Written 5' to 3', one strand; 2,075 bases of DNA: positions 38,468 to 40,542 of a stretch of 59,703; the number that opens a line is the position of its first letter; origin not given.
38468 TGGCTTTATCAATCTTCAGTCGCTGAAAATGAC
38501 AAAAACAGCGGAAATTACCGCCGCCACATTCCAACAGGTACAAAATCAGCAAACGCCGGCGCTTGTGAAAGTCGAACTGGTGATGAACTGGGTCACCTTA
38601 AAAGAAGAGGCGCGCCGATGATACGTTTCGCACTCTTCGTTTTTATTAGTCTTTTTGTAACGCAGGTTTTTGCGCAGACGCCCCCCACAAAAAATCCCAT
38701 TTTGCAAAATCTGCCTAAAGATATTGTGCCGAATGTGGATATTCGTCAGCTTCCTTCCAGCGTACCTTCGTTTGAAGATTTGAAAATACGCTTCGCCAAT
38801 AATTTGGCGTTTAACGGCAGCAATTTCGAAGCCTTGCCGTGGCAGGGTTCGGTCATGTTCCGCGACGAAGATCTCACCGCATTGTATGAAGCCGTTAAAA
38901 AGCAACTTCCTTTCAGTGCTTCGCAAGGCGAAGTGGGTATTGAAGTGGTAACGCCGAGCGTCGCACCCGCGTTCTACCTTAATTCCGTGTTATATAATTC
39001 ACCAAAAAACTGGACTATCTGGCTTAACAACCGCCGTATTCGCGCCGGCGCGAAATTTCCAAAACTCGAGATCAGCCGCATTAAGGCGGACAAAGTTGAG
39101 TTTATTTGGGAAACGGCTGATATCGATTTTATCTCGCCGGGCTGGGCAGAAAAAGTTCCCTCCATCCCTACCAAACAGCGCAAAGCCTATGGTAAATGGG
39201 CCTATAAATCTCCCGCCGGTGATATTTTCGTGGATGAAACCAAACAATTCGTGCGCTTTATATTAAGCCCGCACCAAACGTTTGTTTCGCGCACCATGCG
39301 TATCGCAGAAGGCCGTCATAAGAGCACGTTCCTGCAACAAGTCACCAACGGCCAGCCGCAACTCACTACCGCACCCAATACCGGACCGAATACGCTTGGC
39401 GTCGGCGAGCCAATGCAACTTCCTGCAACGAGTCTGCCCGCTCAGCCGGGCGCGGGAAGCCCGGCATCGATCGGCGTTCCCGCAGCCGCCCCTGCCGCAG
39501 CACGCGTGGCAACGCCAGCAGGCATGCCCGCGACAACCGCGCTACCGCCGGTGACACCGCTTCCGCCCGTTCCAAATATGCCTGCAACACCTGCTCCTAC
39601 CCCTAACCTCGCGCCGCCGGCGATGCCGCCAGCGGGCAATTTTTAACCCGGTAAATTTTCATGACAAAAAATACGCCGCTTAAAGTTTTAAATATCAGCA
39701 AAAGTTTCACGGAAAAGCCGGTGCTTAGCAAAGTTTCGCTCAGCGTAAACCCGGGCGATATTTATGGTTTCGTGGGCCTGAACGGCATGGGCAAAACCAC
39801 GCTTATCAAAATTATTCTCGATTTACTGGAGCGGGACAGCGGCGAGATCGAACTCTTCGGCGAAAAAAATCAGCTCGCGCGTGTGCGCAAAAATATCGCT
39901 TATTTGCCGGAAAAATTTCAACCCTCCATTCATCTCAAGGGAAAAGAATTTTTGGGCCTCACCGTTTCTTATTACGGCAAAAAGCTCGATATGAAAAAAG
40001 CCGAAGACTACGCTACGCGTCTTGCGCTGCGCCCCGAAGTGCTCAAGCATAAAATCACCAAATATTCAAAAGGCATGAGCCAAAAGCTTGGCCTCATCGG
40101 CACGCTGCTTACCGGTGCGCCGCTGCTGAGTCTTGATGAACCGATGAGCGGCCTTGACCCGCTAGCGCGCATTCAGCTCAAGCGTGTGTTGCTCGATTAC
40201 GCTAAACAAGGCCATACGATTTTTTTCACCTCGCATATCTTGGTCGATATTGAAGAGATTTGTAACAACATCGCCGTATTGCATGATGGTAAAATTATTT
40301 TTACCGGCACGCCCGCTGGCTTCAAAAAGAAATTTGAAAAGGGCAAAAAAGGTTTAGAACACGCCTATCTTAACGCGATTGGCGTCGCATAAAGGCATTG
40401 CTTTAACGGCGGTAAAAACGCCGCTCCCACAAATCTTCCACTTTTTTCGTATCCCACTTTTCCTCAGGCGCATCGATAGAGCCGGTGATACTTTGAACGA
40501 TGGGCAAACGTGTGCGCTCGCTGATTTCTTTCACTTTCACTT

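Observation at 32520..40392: Atypical type IV pilus / T2SS-like locus: ATPase + platform + three divergent alignment-complex-like proteins + ABC ATPase, with no pilin, peptidase or secretin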

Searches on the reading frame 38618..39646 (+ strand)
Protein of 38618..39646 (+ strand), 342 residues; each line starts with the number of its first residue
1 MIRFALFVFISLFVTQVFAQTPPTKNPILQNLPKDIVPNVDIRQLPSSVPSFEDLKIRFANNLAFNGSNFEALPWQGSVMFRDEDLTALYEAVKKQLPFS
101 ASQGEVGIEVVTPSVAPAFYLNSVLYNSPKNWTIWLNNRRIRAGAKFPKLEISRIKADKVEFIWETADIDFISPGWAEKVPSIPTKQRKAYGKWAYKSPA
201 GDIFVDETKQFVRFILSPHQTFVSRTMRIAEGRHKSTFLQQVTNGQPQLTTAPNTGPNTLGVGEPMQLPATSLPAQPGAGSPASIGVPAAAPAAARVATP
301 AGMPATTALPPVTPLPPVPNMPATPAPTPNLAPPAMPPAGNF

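Call 3: search_protein_families(library=pfam, proteins=[window:38618-39646:+], max_evalue=0.01)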
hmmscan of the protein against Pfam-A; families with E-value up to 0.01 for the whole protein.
window:38618-39646:+ (342 aa): 0 families

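Call 4: search_protein_families(library=ncbifam, proteins=[window:38618-39646:+], max_evalue=0.01)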
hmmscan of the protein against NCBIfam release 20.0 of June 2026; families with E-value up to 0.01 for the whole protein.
window:38618-39646:+ (342 aa): 0 families

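Call 32: search_solved_structures(query=A3, max_evalue=10, show_alignments=2)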
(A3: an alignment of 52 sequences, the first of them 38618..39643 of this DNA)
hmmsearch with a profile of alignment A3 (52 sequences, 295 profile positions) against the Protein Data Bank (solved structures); distinct sequences matched with E-value up to 10: 8.
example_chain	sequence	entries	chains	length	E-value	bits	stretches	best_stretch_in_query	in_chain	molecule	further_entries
8q6t_I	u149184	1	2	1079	0.0097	18.9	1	153-176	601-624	Titin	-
3lpw_A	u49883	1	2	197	0.013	18.4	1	153-177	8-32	A77-A78 domain from Titin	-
8g4l_bm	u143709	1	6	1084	0.017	18.1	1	154-177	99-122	Titin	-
8oty_A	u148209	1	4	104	0.02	17.9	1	148-175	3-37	Titin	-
5tby_C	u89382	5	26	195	0.49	13.3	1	23-107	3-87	Myosin light chain 3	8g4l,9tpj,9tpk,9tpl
4u3h_A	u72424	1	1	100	0.81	12.6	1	151-174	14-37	FN3con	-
2knj_A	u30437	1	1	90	1.3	11.9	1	55-86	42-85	Microplusin preprotein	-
9ot8_A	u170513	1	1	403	1.8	11.4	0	153-173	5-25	FN3con-9 - FN3con-41 fusion,Galectin-3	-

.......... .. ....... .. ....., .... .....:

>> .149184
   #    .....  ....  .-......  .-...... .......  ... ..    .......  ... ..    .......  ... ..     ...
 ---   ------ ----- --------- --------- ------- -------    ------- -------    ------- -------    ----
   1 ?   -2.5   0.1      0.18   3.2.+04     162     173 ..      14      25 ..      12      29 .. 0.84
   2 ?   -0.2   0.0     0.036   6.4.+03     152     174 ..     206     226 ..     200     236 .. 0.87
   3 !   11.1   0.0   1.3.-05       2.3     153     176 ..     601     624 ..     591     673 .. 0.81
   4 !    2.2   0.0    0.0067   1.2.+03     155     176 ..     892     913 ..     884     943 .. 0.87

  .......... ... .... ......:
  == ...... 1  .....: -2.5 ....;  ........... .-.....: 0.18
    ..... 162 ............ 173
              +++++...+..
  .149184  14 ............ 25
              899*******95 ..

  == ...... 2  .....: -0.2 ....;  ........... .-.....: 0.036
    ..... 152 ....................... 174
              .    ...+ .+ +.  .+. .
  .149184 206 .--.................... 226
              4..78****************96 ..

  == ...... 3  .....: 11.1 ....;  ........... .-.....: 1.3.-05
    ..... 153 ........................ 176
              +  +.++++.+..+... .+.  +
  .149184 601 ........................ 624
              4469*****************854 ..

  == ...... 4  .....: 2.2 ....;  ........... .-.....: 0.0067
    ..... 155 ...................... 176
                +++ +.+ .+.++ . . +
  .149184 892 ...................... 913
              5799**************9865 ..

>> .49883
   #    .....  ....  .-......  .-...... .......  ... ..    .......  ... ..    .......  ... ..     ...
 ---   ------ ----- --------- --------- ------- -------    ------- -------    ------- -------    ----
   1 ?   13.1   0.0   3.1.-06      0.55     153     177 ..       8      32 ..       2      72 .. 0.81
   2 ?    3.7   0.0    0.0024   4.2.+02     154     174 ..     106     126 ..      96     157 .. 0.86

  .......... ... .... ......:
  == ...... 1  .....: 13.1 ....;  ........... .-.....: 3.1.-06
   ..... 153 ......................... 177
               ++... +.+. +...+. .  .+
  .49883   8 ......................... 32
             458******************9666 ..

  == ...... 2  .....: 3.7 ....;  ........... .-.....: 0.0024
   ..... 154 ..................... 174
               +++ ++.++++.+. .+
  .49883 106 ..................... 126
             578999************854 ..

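Call 34: find_homologous_proteins(query=window:38618-39643:+)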
Query window:38618-39643:+ (342 aa): 20 proteins with E <= 0.001 among 5254 candidates.
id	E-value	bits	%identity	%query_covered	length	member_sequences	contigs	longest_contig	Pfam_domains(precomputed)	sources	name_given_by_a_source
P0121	9.0e-224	760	100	100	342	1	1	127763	-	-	-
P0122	4.8e-72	261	48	74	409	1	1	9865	-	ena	-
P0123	1.2e-61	227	48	76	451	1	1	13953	-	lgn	-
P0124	5.7e-59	218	49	61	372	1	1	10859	-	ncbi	-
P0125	3.9e-56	209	54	53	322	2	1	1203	-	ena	-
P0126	7.1e-54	201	48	66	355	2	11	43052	-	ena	-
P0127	1.0e-53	201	47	64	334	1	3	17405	-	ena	-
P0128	1.9e-53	200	56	51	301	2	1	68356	-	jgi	jgi:hypothetical protein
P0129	4.2e-53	199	48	66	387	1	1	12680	-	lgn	-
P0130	1.1e-51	194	44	70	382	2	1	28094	-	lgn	-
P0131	1.2e-51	194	50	57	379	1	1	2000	-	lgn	-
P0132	2.5e-48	183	41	87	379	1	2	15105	-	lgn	-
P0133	1.8e-40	157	48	55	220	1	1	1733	-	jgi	jgi:hypothetical protein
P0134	9.7e-35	138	38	42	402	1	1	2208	-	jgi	jgi:hypothetical protein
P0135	2.4e-33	134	60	20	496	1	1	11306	-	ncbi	-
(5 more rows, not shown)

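Call 36: search_protein_families(library=pfam, alignment_id=A3, max_evalue=1)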
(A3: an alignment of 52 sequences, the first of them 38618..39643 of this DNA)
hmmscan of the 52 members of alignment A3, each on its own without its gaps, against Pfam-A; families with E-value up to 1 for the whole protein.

A. member 1, window:38618-39643:+ (342 aa): 0 families

B. families by the number of members that match (of 52 scanned): 28 families (the first 25 are shown)
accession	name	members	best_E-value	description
PF16537.11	T2SSB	9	0.0026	Type II secretion system protein B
PF21785.3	Bflower_2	1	3.1e-05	5-fold beta-flower protein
PF12396.14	DUF3659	1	0.0012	Protein of unknown function (DUF3659)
PF21784.3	Bflower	1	0.0014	4-fold beta flower protein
PF12129.13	PHTF1-2_N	1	0.0085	Homeodomain containing protein PHTF1/2, N-terminal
PF01477.28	PLAT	1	0.031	PLAT/LH2 domain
PF04625.18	DEC-1_N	1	0.038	DEC-1 protein, N-terminal region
PF10811.13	DUF2532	1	0.041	Protein of unknown function (DUF2532)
PF00188.32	CAP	1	0.042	Cysteine-rich secretory protein family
PF00677.23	Lum_binding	1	0.06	Lumazine binding domain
PF15780.11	ASH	1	0.061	Abnormal spindle-like microcephaly-assoc'd, ASPM-SPD-2-Hydin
PF02475.24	TRM5-TYW2_MTfase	1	0.083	TRM5/TYW2 methyltransferase domain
PF07788.17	PDDEXK_10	1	0.085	PD-(D/E)XK nuclease superfamily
PF00041.27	fn3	1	0.11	Fibronectin type III domain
PF18316.7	S-l_SbsC_C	1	0.11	S-layer protein SbsC C-terminal domain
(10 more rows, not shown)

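Call 46: predict_structure(alignment_id=A4)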
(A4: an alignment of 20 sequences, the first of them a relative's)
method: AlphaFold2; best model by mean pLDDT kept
length: 342 residues; sequences in the alignment: 20
mean_pLDDT: 53.0   pTM: 0.32
mean pLDDT of the five models: 53.0, 51.2, 50.2, 49.0, 46.8
residues with pLDDT >= 90: 21; 70-90: 54; 50-70: 80; < 50: 187
segments of 3 or more residues with pLDDT < 50: 17-26, 28-50, 59-61, 76-83, 96-98, 100-148, 221-268, 270-273, 278-281, 283-308
pLDDT, mean of each block of 10 residues (from residue 1): 79 55 44 41 45 51 53 46 51 52 36 34 33 35 42 77 82 79 92 92 90 78 33 30 37 36 37 42 38 38 47 63 56 62 45
secondary structure, 60 per line:
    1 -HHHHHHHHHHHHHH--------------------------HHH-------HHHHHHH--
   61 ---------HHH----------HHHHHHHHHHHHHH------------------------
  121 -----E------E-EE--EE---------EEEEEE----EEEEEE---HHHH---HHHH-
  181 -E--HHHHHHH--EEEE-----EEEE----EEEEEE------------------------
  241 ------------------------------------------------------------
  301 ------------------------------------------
elements in order: H2-15 H52-58 H83-96 E150-155 E160-165 H169-172 H176-179 H185-191 E194-197 E203-206 E211-216

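Call 51: fold_search(model_id=the predicted structure, library=pdb)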
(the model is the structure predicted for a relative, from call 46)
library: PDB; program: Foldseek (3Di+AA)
matches with E <= 10: 217; with E <= 0.001: 0
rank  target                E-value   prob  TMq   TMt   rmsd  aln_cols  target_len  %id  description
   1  1wfi_MODEL_1_A        1.1e-01  0.20  0.11  0.24  16.7       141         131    6  Nuclear move domain of nuclear distribution gene C homolog (released 2004-11-26)
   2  4v19_X                1.4e-01  0.08  0.09  0.18  23.7       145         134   17  Structure of the large subunit of the mammalian mitoribosome, part 1 of 2 (released 2014-10-08)
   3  7amv_K                2.0e-01  0.16  0.12  0.06  13.2       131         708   13  Atomic structure of the poxvirus transcription pre-initiation complex in the initially melted state (released 2021-10-06)
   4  6zm5_U                2.2e-01  0.02  0.06  0.12  23.7       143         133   15  Human mitochondrial ribosome in complex with OXA1L, mRNA, A/A tRNA, P/P tRNA and nascent polypeptide (released 2021-01-13)
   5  9fi8_HP               4.3e-01  0.06  0.09  0.15  24.8       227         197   13  SSU(head) structure derived from the SSU sample of the mitoribosome from T. gondii. (released 2024-12-11)
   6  9hcg_U                4.3e-01  0.03  0.07  0.15  24.1       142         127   14  Mouse mitoribosome large subunit assembly intermediate bound to NSUN4, METRF4, MRM2, GTPBP7 and MALSU1-L0R8F8-mt-ACP c (released 2025-06-18)
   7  8z9d_P                5.2e-01  0.08  0.12  0.19  17.8       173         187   10  cryo-EM structure of PSII-LHCII megacomplex from spinach (released 2024-11-13)
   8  8xgc_M                1.2e+00  0.03  0.11  0.10  17.6       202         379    6  Structure of yeast replisome associated with FACT and histone hexamer, Composite map (released 2024-02-14)
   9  6ywe_E                1.2e+00  0.02  0.07  0.08  28.8       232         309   12  The structure of the mitoribosome from Neurospora crassa in the P/E tRNA bound state (released 2020-11-11)
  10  5j7n                  1.4e+00  0.05  0.11  0.26  18.1       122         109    7  Crystal structure of a small heat-shock protein from Xylella fastidiosa reveals a distinct high order structure (released 2017-04-12)
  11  3i29_B                1.4e+00  0.02  0.08  0.10  15.1       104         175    9  Crystal structure of a binary complex between an mutant trypsin inhibitor with bovine trypsin (released 2010-06-16)
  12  5nyj_C                1.4e+00  0.01  0.06  0.08  16.1       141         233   10  Anbu from Hyphomicrobium sp. strain MC1 - SG: C2 (released 2017-05-24)
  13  3ef7_A                1.5e+00  0.12  0.10  0.08   7.5        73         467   12  ZP-N domain of mammalian sperm receptor ZP3 (crystal form III) (released 2008-12-02)
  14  6k4y_M                1.5e+00  0.06  0.12  0.17  15.5       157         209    7  CryoEM structure of sigma appropriation complex (released 2019-08-07)
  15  2bea_A                1.5e+00  0.02  0.08  0.11  14.4       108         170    8  Crystal structure of Asn14 to Gly mutant of WCI (released 2006-06-13)
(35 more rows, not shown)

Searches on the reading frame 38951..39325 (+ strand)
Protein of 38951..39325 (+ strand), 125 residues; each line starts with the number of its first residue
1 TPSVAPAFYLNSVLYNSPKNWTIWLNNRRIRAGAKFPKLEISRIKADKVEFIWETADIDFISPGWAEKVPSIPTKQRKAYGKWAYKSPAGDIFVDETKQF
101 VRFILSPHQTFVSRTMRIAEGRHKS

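Call 76: search_solved_structures(query=A5, max_evalue=10, show_alignments=3)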
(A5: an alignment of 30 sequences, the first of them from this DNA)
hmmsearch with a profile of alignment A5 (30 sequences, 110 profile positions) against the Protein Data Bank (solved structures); distinct sequences matched with E-value up to 10: 9.
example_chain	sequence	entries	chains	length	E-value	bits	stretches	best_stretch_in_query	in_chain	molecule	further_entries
8q6t_I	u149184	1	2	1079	1.1e-05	28.7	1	36-104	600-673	Titin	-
8g4l_bm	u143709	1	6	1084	4.8e-05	26.6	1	38-69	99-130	Titin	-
8oty_A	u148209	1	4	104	0.0014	21.9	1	33-104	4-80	Titin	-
3lpw_A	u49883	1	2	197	0.0092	19.3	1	38-70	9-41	A77-A78 domain from Titin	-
6xax_B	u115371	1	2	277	0.04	17.2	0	37-60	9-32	Fibronectin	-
6u8y_N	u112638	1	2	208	0.43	13.9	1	56-97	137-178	NADH dehydrogenase subunit I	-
4wfw_A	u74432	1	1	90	0.5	13.7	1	6-56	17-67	General secretion pathway protein B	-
8q6t_V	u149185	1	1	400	0.56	13.5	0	38-58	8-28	Myosin-binding protein C, cardiac-type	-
8g4l_bo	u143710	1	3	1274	1.5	12.2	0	37-58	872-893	Myosin-binding protein C, cardiac-type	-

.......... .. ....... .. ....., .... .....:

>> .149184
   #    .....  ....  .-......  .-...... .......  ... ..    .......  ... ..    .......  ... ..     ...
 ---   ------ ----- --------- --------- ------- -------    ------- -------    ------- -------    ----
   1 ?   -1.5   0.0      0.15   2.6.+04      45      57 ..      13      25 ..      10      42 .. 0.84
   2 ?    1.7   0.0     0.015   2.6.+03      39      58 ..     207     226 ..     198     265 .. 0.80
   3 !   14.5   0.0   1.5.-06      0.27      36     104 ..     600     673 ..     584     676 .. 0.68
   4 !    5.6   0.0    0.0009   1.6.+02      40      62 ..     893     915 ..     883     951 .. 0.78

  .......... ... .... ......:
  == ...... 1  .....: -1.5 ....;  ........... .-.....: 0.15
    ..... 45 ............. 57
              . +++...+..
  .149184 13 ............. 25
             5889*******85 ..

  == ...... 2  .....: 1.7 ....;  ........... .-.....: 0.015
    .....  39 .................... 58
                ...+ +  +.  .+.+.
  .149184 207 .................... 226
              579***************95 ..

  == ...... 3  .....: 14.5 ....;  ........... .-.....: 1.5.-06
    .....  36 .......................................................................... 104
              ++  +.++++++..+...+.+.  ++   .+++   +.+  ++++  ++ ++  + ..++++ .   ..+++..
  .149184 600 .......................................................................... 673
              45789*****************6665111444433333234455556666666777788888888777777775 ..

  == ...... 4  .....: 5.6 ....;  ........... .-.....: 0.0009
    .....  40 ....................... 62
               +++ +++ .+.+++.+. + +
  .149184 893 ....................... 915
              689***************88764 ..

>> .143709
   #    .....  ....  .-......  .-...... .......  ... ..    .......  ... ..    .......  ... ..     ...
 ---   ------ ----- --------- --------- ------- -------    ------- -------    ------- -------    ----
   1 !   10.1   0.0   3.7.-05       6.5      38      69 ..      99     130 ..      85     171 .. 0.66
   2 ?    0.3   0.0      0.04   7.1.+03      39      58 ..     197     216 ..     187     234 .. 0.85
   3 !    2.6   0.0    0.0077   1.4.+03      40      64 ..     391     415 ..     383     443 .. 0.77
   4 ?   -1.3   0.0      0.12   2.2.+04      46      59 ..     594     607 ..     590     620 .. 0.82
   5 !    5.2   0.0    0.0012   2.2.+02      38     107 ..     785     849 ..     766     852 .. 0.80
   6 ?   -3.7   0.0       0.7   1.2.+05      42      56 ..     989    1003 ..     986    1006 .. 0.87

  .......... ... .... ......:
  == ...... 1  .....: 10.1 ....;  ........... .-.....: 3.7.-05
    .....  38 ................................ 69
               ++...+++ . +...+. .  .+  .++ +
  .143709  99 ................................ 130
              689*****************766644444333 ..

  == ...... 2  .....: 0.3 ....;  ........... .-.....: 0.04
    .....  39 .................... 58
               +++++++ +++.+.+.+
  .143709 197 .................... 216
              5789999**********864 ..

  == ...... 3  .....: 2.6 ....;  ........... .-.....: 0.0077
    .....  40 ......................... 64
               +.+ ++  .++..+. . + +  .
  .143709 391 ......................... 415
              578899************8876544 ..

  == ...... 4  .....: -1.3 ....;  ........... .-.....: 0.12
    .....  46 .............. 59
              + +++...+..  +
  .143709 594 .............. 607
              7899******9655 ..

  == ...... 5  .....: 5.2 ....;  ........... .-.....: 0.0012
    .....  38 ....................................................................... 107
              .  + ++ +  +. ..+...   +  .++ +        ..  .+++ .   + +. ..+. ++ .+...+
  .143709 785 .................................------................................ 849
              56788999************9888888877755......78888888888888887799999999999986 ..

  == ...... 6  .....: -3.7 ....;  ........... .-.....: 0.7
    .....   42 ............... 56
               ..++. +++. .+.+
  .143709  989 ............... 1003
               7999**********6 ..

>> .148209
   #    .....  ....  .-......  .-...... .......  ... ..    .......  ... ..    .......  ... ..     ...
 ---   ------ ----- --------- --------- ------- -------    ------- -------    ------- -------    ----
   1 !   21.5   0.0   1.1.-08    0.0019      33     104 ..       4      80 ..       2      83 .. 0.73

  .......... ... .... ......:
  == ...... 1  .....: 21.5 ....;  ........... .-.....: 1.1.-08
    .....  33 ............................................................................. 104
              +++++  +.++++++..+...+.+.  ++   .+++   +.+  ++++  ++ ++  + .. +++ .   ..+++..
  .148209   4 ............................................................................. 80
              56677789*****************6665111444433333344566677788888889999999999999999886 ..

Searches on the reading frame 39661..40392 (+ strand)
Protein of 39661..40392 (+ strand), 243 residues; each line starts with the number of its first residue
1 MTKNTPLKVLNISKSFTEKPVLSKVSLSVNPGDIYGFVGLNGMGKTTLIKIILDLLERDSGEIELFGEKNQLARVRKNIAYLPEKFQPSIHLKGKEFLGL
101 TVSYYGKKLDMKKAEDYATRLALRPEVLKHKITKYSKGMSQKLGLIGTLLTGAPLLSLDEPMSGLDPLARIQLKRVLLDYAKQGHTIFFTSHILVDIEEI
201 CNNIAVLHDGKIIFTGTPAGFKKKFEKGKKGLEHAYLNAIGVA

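Call 3: search_protein_families(library=pfam, proteins=[window:39661-40392:+], max_evalue=0.01)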
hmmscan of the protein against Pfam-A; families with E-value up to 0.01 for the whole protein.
window:39661-40392:+ (243 aa): 2 families
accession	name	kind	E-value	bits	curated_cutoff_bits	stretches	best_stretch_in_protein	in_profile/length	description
PF00005.33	ABC_tran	-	3e-23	83.4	25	1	22-162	1-136/137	ABC transporter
PF13304.12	AAA_21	-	4.5e-13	50.4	27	1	132-193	235-299/304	AAA domain, putative AbiEii toxin, Type IV TA system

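Call 4: search_protein_families(library=ncbifam, proteins=[window:39661-40392:+], max_evalue=0.01)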
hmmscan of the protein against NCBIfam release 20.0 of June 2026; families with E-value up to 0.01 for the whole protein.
window:39661-40392:+ (243 aa): 183 families (the best 25 are shown)
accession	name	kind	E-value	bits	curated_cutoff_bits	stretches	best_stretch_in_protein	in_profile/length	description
TIGR01188.1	drrA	subfamily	1.2e-40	139.7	312.45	1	14-228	1-218/302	daunorubicin resistance ABC transporter, ATP-binding protein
TIGR03522.1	GldA_ABC_ATP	equivalog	1.4e-39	136.4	402.6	1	7-216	3-214/301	gliding motility-associated ABC transporter ATP-binding subunit GldA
TIGR03740.1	galliderm_ABC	subfamily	5.3e-38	130.9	309.75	1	7-216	1-206/223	lantibiotic protection ABC transporter ATP-binding subunit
NF047565.1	PSM_export_PmtA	equivalog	2e-33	115.9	350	1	21-226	16-220/282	phenol-soluble modulin export ABC transporter ATP-binding protein PmtA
NF033858.1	ABC2_perm_RbbA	equivalog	3.6e-33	114.5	1050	1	10-240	270-501/909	ribosome-associated ATPase/putative transporter RbbA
NF010060.0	PRK13537.1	equivalog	2.5e-29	102.2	521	1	4-219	13-231/314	nodulation factor ABC transporter ATP-binding protein NodI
NF010059.0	PRK13536.1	equivalog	6.5e-29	100.7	549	1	6-219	43-259/342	nodulation factor ABC transporter ATP-binding protein NodI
TIGR04521.1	ECF_ATPase_2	equivalog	6.6e-28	97.6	330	1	15-223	14-234/279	energy-coupling factor transporter ATPase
TIGR01288.1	nodI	equivalog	7e-27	94.2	424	1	7-219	5-220/303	nodulation factor ABC transporter ATP-binding protein NodI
TIGR04406.1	LPS_export_lptB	equivalog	7.1e-27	94.2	240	1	7-220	2-221/239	LPS export ABC transporter ATP-binding protein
TIGR03864.1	PQQ_ABC_ATP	hypoth_equivalog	1.4e-26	93.4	302.25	1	7-236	2-232/236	ABC transporter, ATP-binding subunit, PQQ-dependent alcohol dehydrogenase system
NF047568.1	PSM_export_PmtC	equivalog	1e-25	90.8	375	1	8-213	2-199/290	phenol-soluble modulin export ABC transporter ATP-binding protein PmtC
TIGR01186.1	proV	subfamily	9.7e-25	87.4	326.6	1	22-219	9-215/363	betaine/proline/choline family ABC transporter ATP-binding protein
NF000355.4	ribo_prot_ABC_F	equivalog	2.6e-24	86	380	1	7-228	3-209/499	ribosomal protection-like ABC-F family protein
NF011967.0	PRK15439.1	equivalog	5.5e-24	84.5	586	1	6-221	11-227/510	autoinducer 2 ABC transporter ATP-binding protein LsrA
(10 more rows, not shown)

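Call 60: search_solved_structures(query=window:39661-40389:+, max_evalue=1e-15)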
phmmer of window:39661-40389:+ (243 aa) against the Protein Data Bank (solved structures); distinct sequences matched with E-value up to 1e-15: 85 (the best 60 are shown).
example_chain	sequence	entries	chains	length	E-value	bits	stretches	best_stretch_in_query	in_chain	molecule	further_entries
7tby_A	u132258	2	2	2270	5.3e-41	143.9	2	7-228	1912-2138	ATP-binding cassette, sub-family A (ABC1), member 1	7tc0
7tbz_A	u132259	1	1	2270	5.3e-41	143.9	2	7-228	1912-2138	ATP-binding cassette, sub-family A (ABC1), member 1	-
7tdt_A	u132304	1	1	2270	5.4e-41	143.9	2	7-228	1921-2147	Phospholipid-transporting ATPase ABCA1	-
5xjy_A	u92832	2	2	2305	5.6e-41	143.8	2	7-228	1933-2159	ATP-binding cassette sub-family A member 1 | Phospholipid-transporting ATPase ABCA1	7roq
7lkp_A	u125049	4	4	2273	5.8e-41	143.8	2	16-228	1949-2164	Retinal-specific phospholipid-transporting ATPase ABCA4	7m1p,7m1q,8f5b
7e7i_A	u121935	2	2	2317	6.1e-41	143.7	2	16-228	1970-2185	Retinal-specific phospholipid-transporting ATPase ABCA4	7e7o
7tbw_A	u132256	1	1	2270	3.6e-40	141.2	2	7-228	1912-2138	ATP-binding cassette, sub-family A (ABC1), member 1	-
7lkz_A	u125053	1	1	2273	4e-40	141.1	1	16-228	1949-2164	Retinal-specific phospholipid-transporting ATPase ABCA4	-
7e7q_A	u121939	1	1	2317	4.2e-40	141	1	16-228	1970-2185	Retinal-specific phospholipid-transporting ATPase ABCA4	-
1vpl_A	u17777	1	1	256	1.8e-38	135.7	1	9-226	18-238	ABC transporter, ATP-binding protein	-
7w01_A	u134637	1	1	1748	9.6e-38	133.3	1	4-228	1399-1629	Phospholipid-transporting ATPase ABCA3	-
7w02_A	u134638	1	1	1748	6.6e-37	130.5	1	4-228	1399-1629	Phospholipid-transporting ATPase ABCA3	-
8edw_A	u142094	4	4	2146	2.7e-35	125.2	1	9-228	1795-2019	Phospholipid-transporting ATPase ABCA7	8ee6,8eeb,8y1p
8eop_A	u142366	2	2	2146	1.9e-34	122.5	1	9-228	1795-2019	Phospholipid-transporting ATPase ABCA7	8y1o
8k1n_E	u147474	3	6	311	2.8e-30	108.8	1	5-217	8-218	Multidrug efflux system ATP-binding protein Rv1218c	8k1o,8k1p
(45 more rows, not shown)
